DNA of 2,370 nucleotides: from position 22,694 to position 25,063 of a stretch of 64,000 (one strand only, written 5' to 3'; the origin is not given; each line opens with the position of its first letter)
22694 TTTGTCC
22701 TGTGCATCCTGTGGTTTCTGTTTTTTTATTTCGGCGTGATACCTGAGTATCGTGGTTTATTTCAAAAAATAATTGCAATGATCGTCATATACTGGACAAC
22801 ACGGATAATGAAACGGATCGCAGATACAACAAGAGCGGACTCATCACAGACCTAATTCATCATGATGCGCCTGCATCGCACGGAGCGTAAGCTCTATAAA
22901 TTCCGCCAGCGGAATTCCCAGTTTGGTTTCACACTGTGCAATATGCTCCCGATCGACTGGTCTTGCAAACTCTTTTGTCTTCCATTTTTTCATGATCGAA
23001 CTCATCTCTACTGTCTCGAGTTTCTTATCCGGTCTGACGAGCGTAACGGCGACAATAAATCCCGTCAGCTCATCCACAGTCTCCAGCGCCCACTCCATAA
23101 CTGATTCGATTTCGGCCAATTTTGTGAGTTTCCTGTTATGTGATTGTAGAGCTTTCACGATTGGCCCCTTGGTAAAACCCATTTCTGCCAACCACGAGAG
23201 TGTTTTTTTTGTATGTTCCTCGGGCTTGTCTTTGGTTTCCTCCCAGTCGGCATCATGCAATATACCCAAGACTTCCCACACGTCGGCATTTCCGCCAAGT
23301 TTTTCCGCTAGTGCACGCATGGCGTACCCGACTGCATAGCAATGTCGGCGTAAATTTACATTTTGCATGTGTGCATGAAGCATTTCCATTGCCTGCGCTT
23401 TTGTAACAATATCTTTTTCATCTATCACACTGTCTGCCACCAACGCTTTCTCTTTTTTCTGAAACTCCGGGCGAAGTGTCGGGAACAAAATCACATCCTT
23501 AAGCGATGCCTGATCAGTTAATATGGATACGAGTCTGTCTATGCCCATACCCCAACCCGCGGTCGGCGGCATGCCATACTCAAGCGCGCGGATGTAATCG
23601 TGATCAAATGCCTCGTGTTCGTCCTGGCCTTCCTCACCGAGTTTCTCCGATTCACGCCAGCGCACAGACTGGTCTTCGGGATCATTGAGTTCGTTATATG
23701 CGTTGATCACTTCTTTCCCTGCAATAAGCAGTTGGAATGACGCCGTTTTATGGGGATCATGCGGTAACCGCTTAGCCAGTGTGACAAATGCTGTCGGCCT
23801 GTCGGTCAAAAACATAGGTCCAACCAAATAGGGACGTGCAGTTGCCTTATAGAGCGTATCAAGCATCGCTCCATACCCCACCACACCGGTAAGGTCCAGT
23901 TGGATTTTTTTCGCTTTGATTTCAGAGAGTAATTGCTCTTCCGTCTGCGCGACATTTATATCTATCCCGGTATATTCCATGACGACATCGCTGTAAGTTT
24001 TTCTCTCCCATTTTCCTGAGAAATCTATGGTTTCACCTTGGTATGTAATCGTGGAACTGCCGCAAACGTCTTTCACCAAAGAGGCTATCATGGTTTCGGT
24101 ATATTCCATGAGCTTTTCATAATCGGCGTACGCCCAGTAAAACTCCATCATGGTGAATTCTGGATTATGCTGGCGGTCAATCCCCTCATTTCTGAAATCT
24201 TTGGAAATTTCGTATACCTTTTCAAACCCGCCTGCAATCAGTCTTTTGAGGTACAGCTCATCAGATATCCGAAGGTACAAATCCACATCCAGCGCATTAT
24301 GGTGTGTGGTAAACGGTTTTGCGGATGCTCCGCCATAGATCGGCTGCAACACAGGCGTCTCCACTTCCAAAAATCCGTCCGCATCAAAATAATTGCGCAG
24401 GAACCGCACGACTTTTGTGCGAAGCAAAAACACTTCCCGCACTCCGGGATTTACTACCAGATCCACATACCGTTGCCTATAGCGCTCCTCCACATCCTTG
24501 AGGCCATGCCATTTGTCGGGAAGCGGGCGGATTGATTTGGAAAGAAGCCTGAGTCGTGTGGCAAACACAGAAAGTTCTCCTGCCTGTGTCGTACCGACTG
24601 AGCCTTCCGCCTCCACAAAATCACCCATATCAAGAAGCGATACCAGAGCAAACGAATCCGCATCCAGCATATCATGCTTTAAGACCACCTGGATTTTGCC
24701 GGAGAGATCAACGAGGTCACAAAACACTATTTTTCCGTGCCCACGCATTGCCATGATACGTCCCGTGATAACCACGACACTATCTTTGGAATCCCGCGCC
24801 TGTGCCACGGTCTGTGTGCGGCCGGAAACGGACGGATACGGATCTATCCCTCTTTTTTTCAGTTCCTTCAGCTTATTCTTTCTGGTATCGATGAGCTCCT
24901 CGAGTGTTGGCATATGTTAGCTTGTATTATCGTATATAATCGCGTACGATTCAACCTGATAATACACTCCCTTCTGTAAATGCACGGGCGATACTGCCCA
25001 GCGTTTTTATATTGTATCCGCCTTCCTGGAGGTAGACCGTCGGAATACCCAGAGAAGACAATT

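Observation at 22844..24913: Lysyl-tRNA synthetase fused to a C-terminal HD-domain phosphohydrolase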

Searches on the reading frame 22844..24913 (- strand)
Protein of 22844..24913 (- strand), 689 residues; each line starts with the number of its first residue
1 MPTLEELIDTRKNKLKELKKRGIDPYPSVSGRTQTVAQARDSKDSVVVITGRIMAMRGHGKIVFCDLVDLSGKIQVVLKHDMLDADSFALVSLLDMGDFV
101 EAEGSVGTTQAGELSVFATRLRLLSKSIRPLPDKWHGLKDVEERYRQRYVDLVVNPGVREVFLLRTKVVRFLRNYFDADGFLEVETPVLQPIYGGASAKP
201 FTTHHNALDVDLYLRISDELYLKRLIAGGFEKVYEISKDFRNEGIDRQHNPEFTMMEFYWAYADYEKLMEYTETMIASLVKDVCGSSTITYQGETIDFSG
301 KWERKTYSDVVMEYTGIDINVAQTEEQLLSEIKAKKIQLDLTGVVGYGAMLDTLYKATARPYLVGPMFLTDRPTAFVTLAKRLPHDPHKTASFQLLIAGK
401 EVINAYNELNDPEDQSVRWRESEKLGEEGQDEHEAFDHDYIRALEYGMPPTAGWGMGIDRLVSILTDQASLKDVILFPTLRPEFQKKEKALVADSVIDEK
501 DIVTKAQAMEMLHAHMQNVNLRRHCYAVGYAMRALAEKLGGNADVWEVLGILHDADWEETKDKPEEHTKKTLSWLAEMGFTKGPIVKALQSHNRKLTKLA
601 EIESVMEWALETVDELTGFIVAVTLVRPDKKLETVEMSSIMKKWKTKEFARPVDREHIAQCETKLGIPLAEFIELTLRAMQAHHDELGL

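Call 3: search_protein_families(library=pfam, proteins=[window:22844-24913:-], max_evalue=0.1)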
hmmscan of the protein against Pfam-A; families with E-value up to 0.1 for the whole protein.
window:22844-24913:- (689 aa): 5 families
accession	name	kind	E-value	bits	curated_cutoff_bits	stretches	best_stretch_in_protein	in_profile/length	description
PF00152.25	tRNA-synt_2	-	5.3e-83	279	25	1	141-480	2-307/308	tRNA synthetases class II (D, K and N)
PF01336.31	tRNA_anti-codon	-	4.5e-15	55.8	27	1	47-124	1-75/75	OB-fold nucleic acid binding domain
PF01966.28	HD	-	2.7e-05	24.9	22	1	523-596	3-89/116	HD domain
PF11042.13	DUF2750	-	0.0084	16.6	27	1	633-684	27-77/102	Protein of unknown function (DUF2750)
PF01409.25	tRNA-synt_2d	-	0.013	15.5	19.8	0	233-287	105-157/246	tRNA synthetases class II core domain (F)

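Call 4: search_protein_families(library=ncbifam, proteins=[window:22844-24913:-], max_evalue=0.1)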
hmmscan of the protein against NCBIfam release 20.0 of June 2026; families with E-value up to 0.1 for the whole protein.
window:22844-24913:- (689 aa): 22 families
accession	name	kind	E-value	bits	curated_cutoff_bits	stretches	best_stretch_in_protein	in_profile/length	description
NF001756.1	PRK00484.1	subfamily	3.3e-182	606.5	468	1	6-483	2-488/488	lysine--tRNA ligase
TIGR00499.1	lysS_bact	equivalog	2.8e-163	544.1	427.6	1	5-482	3-494/496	lysine--tRNA ligase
NF002821.0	PRK02983.1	equivalog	6.8e-146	487.9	742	1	5-483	619-1101/1102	bifunctional lysylphosphatidylglycerol synthetase/lysine--tRNA ligase LysX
NF009101.0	PRK12445.1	subfamily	5.2e-130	434.3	1026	1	41-483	62-504/505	lysine--tRNA ligase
TIGR00462.1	genX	equivalog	4.8e-59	200.3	286.9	1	165-477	4-304/304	EF-P lysine aminoacylase EpmA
NF006828.0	PRK09350.1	equivalog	6.9e-50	170.1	264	1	161-479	15-322/325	elongation factor P--(R)-beta-lysine ligase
TIGR00459.1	aspS_bact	equivalog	4.9e-44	150.6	373.85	2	42-314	14-281/586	aspartate--tRNA ligase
TIGR00458.1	aspS_nondisc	equivalog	1.2e-43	149.8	368.4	1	36-479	6-421/428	aspartate--tRNA(Asn) ligase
NF003483.0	PRK05159.1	equivalog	5e-43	147.6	353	1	38-478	10-430/438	aspartate--tRNA(Asn) ligase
NF001750.0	PRK00476.1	equivalog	5.2e-42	143.9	443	2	34-309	7-281/590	aspartate--tRNA ligase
TIGR00457.1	asnS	equivalog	9e-30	103.9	342.6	1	35-480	7-449/455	asparagine--tRNA ligase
NF009460.0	PRK12820.1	equivalog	9.3e-30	103.4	1379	2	39-280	30-291/723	bifunctional aspartyl-tRNA synthetase/aspartyl/glutamyl-tRNA amidotransferase subunit C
NF003037.0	PRK03932.1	equivalog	1.4e-28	100.1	414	1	39-481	11-446/451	asparagine--tRNA ligase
NF005052.0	PRK06462.1-1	equivalog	3.7e-15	55.8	368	1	138-479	26-345/353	asparagine synthetase A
NF005054.0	PRK06462.1-4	equivalog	1.3e-13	50.8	309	2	153-314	16-189/318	asparagine synthetase A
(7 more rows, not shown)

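Call 11: find_homologous_proteins(query=window:22844-24913:-, max_evalue=1e-50)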
Query window:22844-24913:- (689 aa): 8000 proteins with E <= 1e-50 among 8000 candidates; the best 120 are listed.
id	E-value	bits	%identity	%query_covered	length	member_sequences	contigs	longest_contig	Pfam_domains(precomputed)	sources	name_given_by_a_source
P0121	0.0e+0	1475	93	100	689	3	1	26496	PF01966.29,PF01336.32,PF00152.26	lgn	-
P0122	0.0e+0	1466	93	100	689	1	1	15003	PF01966.29,PF01336.32,PF00152.26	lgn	-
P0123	0.0e+0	1417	89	100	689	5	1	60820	PF01336.32,PF00152.26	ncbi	-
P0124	0.0e+0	1159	72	100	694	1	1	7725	PF01966.29,PF01336.32,PF00152.26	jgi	jgi:lysyl-tRNA synthetase, class II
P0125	0.0e+0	1143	71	100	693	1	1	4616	PF01966.29,PF01336.32,PF00152.26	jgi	jgi:lysyl-tRNA synthetase, class II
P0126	0.0e+0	1130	71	100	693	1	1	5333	PF01336.32,PF00152.26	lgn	-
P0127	0.0e+0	1120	69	100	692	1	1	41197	PF01966.29,PF01336.32,PF00152.26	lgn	-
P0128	0.0e+0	1113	69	100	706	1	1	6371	PF01336.32,PF00152.26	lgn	-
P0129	0.0e+0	1109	70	100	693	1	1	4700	PF01336.32,PF00152.26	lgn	-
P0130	0.0e+0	1100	70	100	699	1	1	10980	PF01336.32,PF00152.26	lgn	-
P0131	0.0e+0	1096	68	100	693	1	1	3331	PF01336.32,PF00152.26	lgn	-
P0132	0.0e+0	1093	69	100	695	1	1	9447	PF01336.32,PF00152.26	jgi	jgi:lysyl-tRNA synthetase, class II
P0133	0.0e+0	1091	67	100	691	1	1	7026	PF01966.29,PF01336.32,PF00152.26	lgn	-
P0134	0.0e+0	1090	67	100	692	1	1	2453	PF01966.29,PF01336.32,PF00152.26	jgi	jgi:lysyl-tRNA synthetase, class II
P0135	0.0e+0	1080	67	100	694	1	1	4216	PF01409.26,PF01336.32,PF00152.26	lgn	-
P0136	0.0e+0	1071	67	100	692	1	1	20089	PF01336.32,PF00152.26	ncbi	-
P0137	0.0e+0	1070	67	100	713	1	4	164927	PF01966.29,PF01336.32,PF00152.26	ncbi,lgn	-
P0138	0.0e+0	1060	67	100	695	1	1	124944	PF01336.32,PF00152.26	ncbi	-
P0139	0.0e+0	1055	65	100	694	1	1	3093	PF01336.32,PF00152.26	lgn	-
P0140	0.0e+0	1050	67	100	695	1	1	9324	PF01966.29,PF01336.32,PF00152.26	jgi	jgi:lysyl-tRNA synthetase, class II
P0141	0.0e+0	1050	66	100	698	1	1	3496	PF01966.29,PF01336.32,PF00152.26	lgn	-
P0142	5.1e-282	955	62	98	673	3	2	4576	PF01966.29,PF01336.32,PF00152.26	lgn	-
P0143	8.2e-280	948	62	100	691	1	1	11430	PF01966.29,PF01336.32,PF00152.26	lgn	-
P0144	2.1e-278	944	60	100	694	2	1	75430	PF01966.29,PF01336.32,PF00152.26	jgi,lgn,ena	-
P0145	9.4e-277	938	60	100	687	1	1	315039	PF01966.29,PF01336.32,PF00152.26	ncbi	-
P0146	1.6e-276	937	60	100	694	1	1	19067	PF01966.29,PF01336.32,PF00152.26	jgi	jgi:lysyl-tRNA synthetase class 2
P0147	1.8e-274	931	60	100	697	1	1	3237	PF01409.26,PF01966.29,PF01336.32,PF00152.26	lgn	-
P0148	2.1e-273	927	61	100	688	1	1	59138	PF01966.29,PF01336.32,PF00152.26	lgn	-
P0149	2.2e-271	920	60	100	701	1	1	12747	PF01966.29,PF01336.32,PF00152.26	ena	-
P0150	6.5e-268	909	58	100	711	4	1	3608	PF01409.26,PF01336.32,PF00152.26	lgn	-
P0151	6.3e-264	896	58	100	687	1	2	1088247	PF01966.29,PF01336.32,PF00152.26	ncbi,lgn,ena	-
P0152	6.6e-263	892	59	100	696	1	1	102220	PF01336.32,PF00152.26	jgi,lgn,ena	-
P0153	1.8e-262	891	59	100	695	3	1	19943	PF01409.26,PF01336.32,PF00152.26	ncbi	-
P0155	4.9e-259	879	57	100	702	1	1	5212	PF01336.32,PF00152.26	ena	-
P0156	5.1e-258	876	57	100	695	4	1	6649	PF01336.32,PF00152.26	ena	-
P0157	1.5e-257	875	57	100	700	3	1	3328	PF01336.32,PF00152.26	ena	-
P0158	1.0e-256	872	57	100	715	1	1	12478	PF01966.29,PF01336.32,PF00152.26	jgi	jgi:lysyl-tRNA synthetase class 2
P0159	3.4e-255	867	57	100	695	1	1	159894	PF01336.32,PF00152.26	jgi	-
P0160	3.0e-254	864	57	100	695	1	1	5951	PF01336.32,PF00152.26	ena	-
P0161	6.8e-254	863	56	100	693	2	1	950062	PF01966.29,PF01336.32,PF00152.26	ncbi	-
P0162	9.0e-253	859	57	100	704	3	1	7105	PF01336.32,PF00152.26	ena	-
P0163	1.4e-252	858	56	100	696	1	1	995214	PF01336.32,PF00152.26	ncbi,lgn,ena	-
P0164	5.0e-252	856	55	100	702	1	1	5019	PF01336.32,PF00152.26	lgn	-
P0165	8.3e-252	856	56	100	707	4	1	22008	PF01336.32,PF00152.26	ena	-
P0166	7.1e-251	853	56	100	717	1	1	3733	PF01966.29,PF01336.32,PF00152.26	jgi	jgi:lysyl-tRNA synthetase, class II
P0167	2.5e-250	851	55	100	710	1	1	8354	PF01336.32,PF00152.26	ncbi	-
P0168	4.9e-250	850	54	100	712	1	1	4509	PF01409.26,PF01336.32,PF00152.26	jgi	jgi:lysyl-tRNA synthetase, class II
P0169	9.3e-249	846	56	100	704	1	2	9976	PF01336.32,PF00152.26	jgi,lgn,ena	-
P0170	2.9e-247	841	54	100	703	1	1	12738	PF01336.32,PF00152.26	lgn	-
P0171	3.2e-246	837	55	100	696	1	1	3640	PF01409.26,PF01336.32,PF00152.26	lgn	-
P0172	1.5e-245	835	75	70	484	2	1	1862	PF01409.26,PF01336.32,PF00152.26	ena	-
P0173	2.0e-245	835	66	70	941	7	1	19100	PF03483.23,PF01336.32,PF00152.26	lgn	-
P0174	3.9e-245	834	53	100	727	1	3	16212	PF01336.32,PF00152.26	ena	-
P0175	5.3e-245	833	53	100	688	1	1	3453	PF01966.29,PF01336.32,PF00152.26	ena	-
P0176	1.1e-244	832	55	100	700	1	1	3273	PF01336.32,PF00152.26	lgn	-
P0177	1.4e-244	832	54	98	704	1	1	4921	PF01336.32,PF00152.26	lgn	-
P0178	3.2e-244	831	54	100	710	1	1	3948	PF01336.32,PF00152.26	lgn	-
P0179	4.6e-244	830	54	100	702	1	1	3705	PF01336.32,PF00152.26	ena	-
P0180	5.5e-244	830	53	100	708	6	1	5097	PF01336.32,PF00152.26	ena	-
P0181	6.7e-243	826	55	100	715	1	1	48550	PF01966.29,PF01336.32,PF00152.26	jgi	jgi:lysyl-tRNA synthetase, class II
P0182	2.0e-242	825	72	70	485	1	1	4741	PF01336.32,PF00152.26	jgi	jgi:lysyl-tRNA synthetase, class II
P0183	3.1e-242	824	73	71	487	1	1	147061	PF01409.26,PF01336.32,PF00152.26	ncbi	-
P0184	4.1e-242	824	53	99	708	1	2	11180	PF01336.32,PF00152.26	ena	-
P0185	9.9e-242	822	53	100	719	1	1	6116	PF01336.32,PF00152.26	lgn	-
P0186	4.5e-241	820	73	70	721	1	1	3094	PF03483.23,PF01336.32,PF00152.26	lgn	-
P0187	6.1e-241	820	71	72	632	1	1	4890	PF01336.32,PF00152.26,PF09391.16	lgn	-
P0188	4.2e-240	817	53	100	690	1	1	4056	PF01966.29,PF01336.32,PF00152.26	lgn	-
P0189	6.9e-240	816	54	100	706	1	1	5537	PF01966.29,PF01336.32,PF00152.26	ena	-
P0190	1.2e-238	812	54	100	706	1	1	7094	PF01336.32,PF00152.26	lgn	-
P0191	1.5e-238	812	53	100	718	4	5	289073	PF01336.32,PF00152.26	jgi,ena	jgi:lysyl-tRNA synthetase class 2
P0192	6.4e-238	810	52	100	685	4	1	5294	PF01966.29,PF01336.32,PF00152.26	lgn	-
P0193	6.8e-238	810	52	100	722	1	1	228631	PF01336.32,PF00152.26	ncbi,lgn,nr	ncbi:MAG: lysine--tRNA ligase [Patescibacteria group bacterium]|nr:lysine--tRNA ligase [Patescibacte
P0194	7.0e-238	810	53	100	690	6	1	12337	PF01966.29,PF01336.32,PF00152.26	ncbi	-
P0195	7.4e-238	810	72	71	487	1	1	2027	PF01336.32,PF00152.26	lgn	-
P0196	2.0e-237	808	72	70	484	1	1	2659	PF01336.32,PF00152.26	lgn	-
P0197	2.5e-237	808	53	100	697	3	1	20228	PF01336.32,PF00152.26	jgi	jgi:lysyl-tRNA synthetase class 2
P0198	4.5e-237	807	72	70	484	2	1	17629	PF01336.32,PF00152.26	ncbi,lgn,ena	-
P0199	6.4e-237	806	53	100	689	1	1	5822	PF01409.26,PF01966.29,PF01336.32,PF00152.26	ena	-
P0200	6.5e-237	806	71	70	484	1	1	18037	PF01409.26,PF01336.32,PF00152.26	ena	-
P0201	1.2e-236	805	53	100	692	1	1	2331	PF01409.26,PF01966.29,PF01336.32,PF00152.26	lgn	-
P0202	1.6e-236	805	52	100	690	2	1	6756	PF01966.29,PF01336.32,PF00152.26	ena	-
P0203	1.7e-236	805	52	100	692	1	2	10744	PF01966.29,PF01336.32,PF00152.26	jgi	jgi:lysyl-tRNA synthetase class 2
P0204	1.9e-236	805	52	100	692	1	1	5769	PF01966.29,PF01336.32,PF00152.26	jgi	jgi:lysyl-tRNA synthetase class 2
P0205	2.3e-236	805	71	70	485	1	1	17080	PF01409.26,PF01336.32,PF00152.26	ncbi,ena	-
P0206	3.1e-236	804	72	70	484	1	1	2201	PF01409.26,PF01336.32,PF00152.26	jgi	jgi:lysyl-tRNA synthetase class 2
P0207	5.5e-236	803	55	94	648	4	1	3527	PF01966.29,PF01336.32,PF00152.26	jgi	jgi:lysyl-tRNA synthetase class 2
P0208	5.7e-236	803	53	100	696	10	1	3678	PF01966.29,PF01336.32,PF00152.26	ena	-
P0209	7.8e-236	803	72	70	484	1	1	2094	PF01409.26,PF01336.32,PF00152.26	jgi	jgi:lysyl-tRNA synthetase class 2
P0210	2.2e-234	798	71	70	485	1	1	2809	PF01409.26,PF01336.32,PF00152.26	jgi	jgi:lysyl-tRNA synthetase class 2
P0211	2.5e-234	798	70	70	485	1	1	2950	PF01336.32,PF00152.26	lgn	-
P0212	2.7e-234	798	51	100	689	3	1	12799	PF01966.29,PF01336.32,PF00152.26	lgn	-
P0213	4.4e-234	797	52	100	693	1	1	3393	PF01966.29,PF01336.32,PF00152.26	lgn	-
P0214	5.7e-234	797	70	70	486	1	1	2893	PF01336.32,PF00152.26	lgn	-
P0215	6.3e-234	797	69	73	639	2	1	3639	PF01336.32,PF00152.26,PF09391.16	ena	-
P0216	1.3e-233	796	71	70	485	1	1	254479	PF01409.26,PF01336.32,PF00152.26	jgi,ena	-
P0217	8.7e-233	793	70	70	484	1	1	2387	PF01336.32,PF00152.26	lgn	-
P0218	1.0e-232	793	51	100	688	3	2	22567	PF01966.29,PF01336.32,PF00152.26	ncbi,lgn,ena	-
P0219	1.3e-232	792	69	70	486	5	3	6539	PF01409.26,PF01336.32,PF00152.26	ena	-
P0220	1.3e-232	792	70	70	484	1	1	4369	PF01336.32,PF00152.26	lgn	-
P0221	2.8e-232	791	51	100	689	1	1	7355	PF01966.29,PF01336.32,PF00152.26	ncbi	-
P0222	3.3e-232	791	52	100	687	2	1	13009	PF01966.29,PF01336.32,PF00152.26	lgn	-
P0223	9.2e-232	789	70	70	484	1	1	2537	PF01409.26,PF01336.32,PF00152.26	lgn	-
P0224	1.2e-231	789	69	70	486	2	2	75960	PF01336.32,PF00152.26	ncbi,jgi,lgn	-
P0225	1.6e-231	789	52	100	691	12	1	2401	PF01966.29,PF01336.32,PF00152.26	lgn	-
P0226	1.7e-231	788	70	70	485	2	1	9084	PF01336.32,PF00152.26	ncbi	-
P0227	7.4e-231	786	71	70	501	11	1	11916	PF01336.32,PF00152.26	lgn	-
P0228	9.5e-231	786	69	70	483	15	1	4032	PF01409.26,PF01336.32,PF00152.26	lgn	-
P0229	1.3e-230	786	71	70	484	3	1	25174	PF01336.32,PF00152.26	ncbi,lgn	-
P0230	1.7e-230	785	69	70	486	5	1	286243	PF01409.26,PF01336.32,PF00152.26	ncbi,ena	-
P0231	2.4e-230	785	70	70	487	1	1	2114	PF01409.26,PF01336.32,PF00152.26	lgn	-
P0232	4.5e-230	784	69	70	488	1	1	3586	PF01409.26,PF01336.32,PF00152.26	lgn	-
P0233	9.2e-230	783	69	70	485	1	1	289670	PF01336.32,PF00152.26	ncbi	-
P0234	1.0e-229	783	68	70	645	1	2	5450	PF01336.32,PF00152.26,PF09391.16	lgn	-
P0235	1.3e-229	782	71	70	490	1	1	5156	PF01336.32,PF00152.26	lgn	-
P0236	1.4e-229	782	69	70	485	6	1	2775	PF01336.32,PF00152.26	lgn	-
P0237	1.7e-229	782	51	100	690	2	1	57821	PF01966.29,PF01336.32,PF00152.26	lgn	-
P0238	2.0e-229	782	70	70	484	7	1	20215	PF01336.32,PF00152.26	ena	-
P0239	2.8e-229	781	51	100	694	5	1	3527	PF01966.29,PF01336.32,PF00152.26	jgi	-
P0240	3.9e-229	781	68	70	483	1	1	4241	PF01409.26,PF01336.32,PF00152.26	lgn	-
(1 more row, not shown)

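Call 14: search_protein_families(library=pfam, proteins=[P0173, P0186, P0187, P0215, P0137, P0193], max_evalue=0.01)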
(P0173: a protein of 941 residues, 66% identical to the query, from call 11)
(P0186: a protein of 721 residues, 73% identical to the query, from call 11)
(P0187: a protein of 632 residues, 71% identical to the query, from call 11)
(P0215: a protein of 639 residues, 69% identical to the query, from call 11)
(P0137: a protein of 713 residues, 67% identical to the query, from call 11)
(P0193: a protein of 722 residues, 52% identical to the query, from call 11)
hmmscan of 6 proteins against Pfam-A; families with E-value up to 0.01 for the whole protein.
P0173 (941 aa): 5 families
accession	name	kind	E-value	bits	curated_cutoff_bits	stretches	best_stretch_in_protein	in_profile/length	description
PF00152.25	tRNA-synt_2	-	2.1e-84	283.7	25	1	141-480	2-307/308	tRNA synthetases class II (D, K and N)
PF03483.22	B3_4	-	6.2e-19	68.7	29.3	1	558-710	2-174/174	B3/4 domain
PF01336.31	tRNA_anti-codon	-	3.4e-15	56.2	27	1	47-124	1-75/75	OB-fold nucleic acid binding domain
PF01966.28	HD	-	0.00011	22.9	22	1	767-834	4-85/116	HD domain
PF01409.25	tRNA-synt_2d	-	0.0022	18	19.8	0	232-299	104-170/246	tRNA synthetases class II core domain (F)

P0186 (721 aa): 4 families
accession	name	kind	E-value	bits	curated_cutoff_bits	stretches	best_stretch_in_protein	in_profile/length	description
PF00152.25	tRNA-synt_2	-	4.6e-83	279.3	25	1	141-480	2-307/308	tRNA synthetases class II (D, K and N)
PF03483.22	B3_4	-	8.6e-22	78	29.3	1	559-711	2-174/174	B3/4 domain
PF01336.31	tRNA_anti-codon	-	7e-14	52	27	1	47-124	1-75/75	OB-fold nucleic acid binding domain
PF01409.25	tRNA-synt_2d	-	0.0043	17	19.8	0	236-298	108-169/246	tRNA synthetases class II core domain (F)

P0187 (632 aa): 4 families
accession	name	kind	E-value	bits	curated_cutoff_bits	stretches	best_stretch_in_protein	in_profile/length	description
PF00152.25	tRNA-synt_2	-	2.5e-84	283.4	25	1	141-480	2-307/308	tRNA synthetases class II (D, K and N)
PF09391.15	DUF2000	-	1.9e-30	106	25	1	499-632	1-133/133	Protein of unknown function (DUF2000)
PF01336.31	tRNA_anti-codon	-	1.1e-13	51.4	27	1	47-124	1-75/75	OB-fold nucleic acid binding domain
PF01409.25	tRNA-synt_2d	-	0.0011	18.9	19.8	0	235-301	107-172/246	tRNA synthetases class II core domain (F)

P0215 (639 aa): 4 families
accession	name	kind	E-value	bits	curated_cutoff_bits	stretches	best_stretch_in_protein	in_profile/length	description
PF00152.25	tRNA-synt_2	-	2.7e-85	286.6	25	1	141-480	2-307/308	tRNA synthetases class II (D, K and N)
PF09391.15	DUF2000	-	1e-35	123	25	1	505-639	1-133/133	Protein of unknown function (DUF2000)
PF01336.31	tRNA_anti-codon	-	5.6e-15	55.5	27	1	47-124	1-75/75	OB-fold nucleic acid binding domain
PF01409.25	tRNA-synt_2d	-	0.0001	22.3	19.8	0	232-296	104-167/246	tRNA synthetases class II core domain (F)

P0137 (713 aa): 4 families
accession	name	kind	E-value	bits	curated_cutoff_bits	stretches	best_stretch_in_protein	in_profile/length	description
PF00152.25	tRNA-synt_2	-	7.8e-83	278.5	25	1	158-497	2-307/308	tRNA synthetases class II (D, K and N)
PF01336.31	tRNA_anti-codon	-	1.5e-16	60.5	27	1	64-140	1-74/75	OB-fold nucleic acid binding domain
PF01966.28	HD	-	2.5e-06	28.2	22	1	547-621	3-90/116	HD domain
PF01409.25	tRNA-synt_2d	-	0.00041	20.4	19.8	0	249-318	104-172/246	tRNA synthetases class II core domain (F)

P0193 (722 aa): 5 families
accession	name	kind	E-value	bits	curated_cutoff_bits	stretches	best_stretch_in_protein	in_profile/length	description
PF00152.25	tRNA-synt_2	-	9e-85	284.9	25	1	145-484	2-307/308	tRNA synthetases class II (D, K and N)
PF01336.31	tRNA_anti-codon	-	2.4e-12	47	27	1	52-128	2-75/75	OB-fold nucleic acid binding domain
PF01966.28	HD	-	0.00078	20.1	22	1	555-630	2-90/116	HD domain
PF23816.1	DUF7187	-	0.0016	19.2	27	0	172-197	38-63/71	Family of unknown function (DUF7187)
PF01409.25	tRNA-synt_2d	-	0.0032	17.4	19.8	0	236-301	104-168/246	tRNA synthetases class II core domain (F)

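Call 21: search_protein_representatives(protein=window:22844-24913:-)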
Query: 689 residues. Proteins with E-value up to 0.001 (for the whole library): 26858; up to 1e-10: 14598; up to 1e-30: 3728. The best 150 are listed.
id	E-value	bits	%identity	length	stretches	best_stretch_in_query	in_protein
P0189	2.2e-240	816.2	57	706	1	1-688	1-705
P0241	1.6e-186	638.2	58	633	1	3-494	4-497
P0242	6.8e-182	622.9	58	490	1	3-483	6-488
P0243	1.6e-171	588.6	54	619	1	5-488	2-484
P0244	2.3e-170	584.8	46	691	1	2-677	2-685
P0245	2.0e-168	578.4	54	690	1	5-484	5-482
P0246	1.4e-167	575.7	44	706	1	1-689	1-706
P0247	4.2e-167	574.0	42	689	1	10-689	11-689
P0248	1.2e-163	562.6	44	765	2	5-487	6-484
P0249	3.8e-162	557.7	42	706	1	6-689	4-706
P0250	1.9e-157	542.1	41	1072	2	3-503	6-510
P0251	1.0e-155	536.4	40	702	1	9-689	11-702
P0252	1.6e-154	532.5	51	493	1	2-483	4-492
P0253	2.2e-154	532.0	41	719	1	42-689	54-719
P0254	7.4e-152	523.7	41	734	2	9-496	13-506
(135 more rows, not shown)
